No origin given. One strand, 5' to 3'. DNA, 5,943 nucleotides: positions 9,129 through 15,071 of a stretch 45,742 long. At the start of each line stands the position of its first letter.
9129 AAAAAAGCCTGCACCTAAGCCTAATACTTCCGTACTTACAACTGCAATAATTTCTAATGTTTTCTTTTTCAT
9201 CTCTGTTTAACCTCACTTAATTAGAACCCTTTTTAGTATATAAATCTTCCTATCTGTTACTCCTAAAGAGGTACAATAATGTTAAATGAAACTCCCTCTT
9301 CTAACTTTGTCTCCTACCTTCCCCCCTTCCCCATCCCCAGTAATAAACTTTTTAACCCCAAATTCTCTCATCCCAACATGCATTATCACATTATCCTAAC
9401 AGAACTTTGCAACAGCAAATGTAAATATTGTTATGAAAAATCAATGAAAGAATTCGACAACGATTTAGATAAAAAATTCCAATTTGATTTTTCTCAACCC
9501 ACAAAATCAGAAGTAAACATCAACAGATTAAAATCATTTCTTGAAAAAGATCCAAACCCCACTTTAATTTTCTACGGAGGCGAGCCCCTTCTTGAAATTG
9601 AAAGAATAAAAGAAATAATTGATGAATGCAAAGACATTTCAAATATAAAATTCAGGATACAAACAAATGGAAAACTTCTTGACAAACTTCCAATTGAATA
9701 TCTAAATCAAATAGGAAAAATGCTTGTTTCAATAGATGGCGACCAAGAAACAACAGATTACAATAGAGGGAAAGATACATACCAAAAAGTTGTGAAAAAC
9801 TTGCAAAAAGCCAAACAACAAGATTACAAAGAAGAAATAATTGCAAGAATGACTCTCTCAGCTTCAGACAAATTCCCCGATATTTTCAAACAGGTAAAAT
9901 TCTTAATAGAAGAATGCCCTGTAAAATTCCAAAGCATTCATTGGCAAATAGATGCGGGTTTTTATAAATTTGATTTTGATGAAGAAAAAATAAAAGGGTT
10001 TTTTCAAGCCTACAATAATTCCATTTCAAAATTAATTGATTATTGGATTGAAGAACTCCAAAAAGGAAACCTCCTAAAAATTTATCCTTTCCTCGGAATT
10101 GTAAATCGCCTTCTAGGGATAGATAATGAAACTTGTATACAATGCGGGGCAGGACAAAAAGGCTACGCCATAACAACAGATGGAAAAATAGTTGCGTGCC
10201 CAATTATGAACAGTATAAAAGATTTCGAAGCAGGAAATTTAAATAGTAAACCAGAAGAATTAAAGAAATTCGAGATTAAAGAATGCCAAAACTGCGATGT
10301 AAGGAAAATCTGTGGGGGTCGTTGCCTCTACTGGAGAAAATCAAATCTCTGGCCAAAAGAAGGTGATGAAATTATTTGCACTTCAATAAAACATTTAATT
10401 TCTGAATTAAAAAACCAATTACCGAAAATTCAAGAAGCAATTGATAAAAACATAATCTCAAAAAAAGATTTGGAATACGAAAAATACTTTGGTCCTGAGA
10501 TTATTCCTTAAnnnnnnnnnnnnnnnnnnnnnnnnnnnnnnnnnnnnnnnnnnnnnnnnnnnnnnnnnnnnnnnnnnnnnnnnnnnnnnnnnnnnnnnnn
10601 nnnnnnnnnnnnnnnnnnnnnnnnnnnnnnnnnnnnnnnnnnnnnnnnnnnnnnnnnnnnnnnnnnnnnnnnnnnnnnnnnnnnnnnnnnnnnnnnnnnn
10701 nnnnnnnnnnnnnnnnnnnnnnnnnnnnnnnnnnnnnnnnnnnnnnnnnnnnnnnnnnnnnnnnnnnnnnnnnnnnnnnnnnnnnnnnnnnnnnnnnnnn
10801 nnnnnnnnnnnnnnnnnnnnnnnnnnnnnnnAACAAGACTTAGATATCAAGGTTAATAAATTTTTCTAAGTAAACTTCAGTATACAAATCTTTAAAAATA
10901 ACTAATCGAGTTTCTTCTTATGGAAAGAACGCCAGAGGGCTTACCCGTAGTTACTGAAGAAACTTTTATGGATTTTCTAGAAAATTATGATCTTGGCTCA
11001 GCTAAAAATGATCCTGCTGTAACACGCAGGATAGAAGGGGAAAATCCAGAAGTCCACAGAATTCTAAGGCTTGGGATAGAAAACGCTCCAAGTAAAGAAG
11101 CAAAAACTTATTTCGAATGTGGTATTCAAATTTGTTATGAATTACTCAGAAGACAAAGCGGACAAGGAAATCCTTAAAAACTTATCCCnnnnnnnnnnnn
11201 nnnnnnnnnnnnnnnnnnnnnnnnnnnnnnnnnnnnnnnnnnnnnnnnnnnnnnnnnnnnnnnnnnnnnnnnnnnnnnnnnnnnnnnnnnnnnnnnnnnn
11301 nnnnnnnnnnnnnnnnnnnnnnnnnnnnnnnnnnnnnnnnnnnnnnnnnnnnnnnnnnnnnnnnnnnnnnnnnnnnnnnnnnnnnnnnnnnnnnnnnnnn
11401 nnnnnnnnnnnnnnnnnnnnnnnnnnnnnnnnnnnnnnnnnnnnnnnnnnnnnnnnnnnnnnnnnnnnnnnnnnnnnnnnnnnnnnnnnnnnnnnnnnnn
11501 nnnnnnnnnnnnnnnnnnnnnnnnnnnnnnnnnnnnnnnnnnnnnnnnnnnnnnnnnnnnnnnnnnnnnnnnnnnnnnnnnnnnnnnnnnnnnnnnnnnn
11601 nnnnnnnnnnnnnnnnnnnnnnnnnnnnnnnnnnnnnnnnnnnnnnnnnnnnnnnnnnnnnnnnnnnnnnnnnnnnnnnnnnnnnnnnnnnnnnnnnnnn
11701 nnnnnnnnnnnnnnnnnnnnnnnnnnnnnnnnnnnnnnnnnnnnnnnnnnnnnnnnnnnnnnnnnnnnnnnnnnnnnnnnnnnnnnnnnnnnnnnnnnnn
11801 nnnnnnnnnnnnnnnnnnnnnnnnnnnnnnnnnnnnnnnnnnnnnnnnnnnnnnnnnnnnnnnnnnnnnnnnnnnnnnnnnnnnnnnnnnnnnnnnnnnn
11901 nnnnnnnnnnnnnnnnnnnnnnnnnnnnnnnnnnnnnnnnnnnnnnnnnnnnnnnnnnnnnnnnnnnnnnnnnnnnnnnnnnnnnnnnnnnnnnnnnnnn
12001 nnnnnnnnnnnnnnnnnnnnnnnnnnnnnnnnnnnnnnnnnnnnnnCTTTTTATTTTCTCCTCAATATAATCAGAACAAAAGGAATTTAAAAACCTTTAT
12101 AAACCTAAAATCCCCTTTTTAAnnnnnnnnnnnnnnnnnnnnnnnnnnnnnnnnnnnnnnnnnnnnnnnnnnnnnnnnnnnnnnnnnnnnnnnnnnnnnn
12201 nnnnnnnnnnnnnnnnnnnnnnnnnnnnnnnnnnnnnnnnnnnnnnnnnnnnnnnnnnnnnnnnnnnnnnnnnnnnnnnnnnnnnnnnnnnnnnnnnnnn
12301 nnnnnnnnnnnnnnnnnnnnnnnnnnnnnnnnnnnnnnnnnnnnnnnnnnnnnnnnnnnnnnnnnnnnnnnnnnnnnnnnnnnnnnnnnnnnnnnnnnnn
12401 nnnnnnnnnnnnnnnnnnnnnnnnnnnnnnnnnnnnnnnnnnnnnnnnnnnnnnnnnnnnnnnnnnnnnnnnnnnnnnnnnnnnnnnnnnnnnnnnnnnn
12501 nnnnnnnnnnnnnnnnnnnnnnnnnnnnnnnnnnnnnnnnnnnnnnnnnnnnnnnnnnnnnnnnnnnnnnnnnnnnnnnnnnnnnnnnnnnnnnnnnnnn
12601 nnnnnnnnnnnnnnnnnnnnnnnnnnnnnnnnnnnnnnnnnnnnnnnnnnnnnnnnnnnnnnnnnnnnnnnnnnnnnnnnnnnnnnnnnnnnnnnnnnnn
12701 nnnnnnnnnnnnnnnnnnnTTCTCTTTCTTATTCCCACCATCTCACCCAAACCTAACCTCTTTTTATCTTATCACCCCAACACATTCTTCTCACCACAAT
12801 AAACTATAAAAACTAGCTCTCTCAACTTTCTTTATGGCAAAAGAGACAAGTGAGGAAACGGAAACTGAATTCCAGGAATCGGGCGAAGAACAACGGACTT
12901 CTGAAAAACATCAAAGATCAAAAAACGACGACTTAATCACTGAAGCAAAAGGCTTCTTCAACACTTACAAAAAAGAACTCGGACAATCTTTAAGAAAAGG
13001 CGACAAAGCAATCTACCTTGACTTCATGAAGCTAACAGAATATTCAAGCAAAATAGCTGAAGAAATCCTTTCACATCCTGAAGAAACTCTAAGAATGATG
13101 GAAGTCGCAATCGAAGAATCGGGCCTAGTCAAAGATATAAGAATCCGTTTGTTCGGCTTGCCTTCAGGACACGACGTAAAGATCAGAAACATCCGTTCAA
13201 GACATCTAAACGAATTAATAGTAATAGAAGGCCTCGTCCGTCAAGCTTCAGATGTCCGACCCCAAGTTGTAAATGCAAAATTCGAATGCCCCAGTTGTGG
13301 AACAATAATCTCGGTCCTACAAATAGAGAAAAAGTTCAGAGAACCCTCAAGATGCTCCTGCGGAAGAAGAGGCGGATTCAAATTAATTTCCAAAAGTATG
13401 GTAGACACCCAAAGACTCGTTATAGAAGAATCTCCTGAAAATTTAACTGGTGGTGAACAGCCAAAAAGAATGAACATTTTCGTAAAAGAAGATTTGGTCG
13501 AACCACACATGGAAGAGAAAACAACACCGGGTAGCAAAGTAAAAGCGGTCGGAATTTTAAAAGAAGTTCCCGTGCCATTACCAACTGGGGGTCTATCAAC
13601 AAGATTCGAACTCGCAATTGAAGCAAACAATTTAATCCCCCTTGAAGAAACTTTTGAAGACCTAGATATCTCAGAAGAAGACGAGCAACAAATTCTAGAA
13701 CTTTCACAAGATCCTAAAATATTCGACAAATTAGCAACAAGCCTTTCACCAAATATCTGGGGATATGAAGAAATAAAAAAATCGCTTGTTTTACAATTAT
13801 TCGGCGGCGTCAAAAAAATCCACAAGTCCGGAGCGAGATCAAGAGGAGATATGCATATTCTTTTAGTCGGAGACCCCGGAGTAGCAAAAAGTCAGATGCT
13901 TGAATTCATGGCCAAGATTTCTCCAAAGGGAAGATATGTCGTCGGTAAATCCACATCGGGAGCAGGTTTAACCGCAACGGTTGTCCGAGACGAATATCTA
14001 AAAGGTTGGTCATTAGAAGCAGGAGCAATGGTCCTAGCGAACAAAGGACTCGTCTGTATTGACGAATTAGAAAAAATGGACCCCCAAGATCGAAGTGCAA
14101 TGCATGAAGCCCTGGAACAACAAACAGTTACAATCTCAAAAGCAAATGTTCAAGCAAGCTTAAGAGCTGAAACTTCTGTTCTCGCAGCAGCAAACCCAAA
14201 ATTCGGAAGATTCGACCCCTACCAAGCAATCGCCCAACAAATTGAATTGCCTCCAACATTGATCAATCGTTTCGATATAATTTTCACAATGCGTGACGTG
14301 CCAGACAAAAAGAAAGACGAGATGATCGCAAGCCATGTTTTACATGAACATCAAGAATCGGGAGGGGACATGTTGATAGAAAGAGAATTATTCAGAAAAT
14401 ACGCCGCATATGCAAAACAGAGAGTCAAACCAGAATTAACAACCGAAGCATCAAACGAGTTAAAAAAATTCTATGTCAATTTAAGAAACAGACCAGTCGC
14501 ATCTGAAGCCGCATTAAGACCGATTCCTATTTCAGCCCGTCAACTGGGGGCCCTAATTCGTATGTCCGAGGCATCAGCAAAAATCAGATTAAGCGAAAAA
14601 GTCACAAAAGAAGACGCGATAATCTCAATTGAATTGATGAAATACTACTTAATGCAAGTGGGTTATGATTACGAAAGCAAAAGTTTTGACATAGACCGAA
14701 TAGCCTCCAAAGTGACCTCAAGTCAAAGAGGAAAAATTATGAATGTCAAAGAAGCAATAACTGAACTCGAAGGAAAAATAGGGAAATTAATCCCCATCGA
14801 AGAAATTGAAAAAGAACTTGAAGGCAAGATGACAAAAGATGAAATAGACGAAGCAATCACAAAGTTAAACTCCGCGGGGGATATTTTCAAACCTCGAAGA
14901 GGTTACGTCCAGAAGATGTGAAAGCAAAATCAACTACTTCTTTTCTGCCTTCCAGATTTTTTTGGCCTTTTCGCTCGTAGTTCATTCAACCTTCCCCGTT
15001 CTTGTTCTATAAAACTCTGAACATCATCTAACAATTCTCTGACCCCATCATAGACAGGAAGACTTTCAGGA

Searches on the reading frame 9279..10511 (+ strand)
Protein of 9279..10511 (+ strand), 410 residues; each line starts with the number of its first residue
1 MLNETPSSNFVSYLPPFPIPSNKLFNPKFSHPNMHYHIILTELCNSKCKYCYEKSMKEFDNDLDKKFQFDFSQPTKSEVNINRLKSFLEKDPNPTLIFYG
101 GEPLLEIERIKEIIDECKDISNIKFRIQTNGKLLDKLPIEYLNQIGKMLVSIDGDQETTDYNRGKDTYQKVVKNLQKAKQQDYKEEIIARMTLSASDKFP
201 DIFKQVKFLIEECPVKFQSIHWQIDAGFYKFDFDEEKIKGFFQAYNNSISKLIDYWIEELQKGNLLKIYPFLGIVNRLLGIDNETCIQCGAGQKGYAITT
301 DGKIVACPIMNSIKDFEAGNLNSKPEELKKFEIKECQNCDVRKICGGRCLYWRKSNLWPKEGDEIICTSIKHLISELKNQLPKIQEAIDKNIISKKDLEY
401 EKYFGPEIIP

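Call 14: search_protein_families(library=pfam, proteins=[window:9279-10511:+], max_evalue=0.001)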
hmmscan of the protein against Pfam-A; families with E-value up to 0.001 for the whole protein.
window:9279-10511:+ (410 aa): 2 families
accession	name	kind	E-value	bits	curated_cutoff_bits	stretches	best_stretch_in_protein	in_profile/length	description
PF04055.27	Radical_SAM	-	4.6e-15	56.6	29.5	1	38-191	1-148/166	Radical SAM superfamily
PF13353.11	Fer4_12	-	7.9e-09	36.4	22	1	42-161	13-122/137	4Fe-4S single cluster domain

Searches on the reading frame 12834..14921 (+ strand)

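Call 14: search_protein_families(library=pfam, proteins=[window:12834-14921:+], max_evalue=0.001)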
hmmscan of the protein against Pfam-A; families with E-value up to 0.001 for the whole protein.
window:12834-14921:+ (695 aa): 8 families
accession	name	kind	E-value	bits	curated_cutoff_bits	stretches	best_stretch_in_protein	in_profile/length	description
PF00493.29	MCM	-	2.5e-91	305.2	23.3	1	283-506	1-224/224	MCM P-loop domain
PF17207.9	MCM_OB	-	7.2e-25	87.6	24.8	1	116-245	1-125/126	MCM OB domain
PF17855.7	MCM_lid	-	3.3e-23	82.4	27.4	1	518-604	1-85/87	MCM AAA-lid domain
PF01078.27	Mg_chelatase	-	1.3e-09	38.3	20.3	1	393-456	96-159/207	Magnesium chelatase, subunit ChlI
PF07726.17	AAA_3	-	5.1e-07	30.1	27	1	341-455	1-112/131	ATPase family associated with various cellular activities (AAA)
PF07728.20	AAA_5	-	9.9e-07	29.3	22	1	341-490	1-125/139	AAA domain (dynein-related subfamily)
PF14551.11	MCM_N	-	4.9e-06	27.3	24.9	1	42-95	18-71/95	MCM N-terminal domain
PF21120.3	MCM_WH_arc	-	0.00017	22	26.1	1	634-692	2-62/63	Archaeal MCM, winged-helix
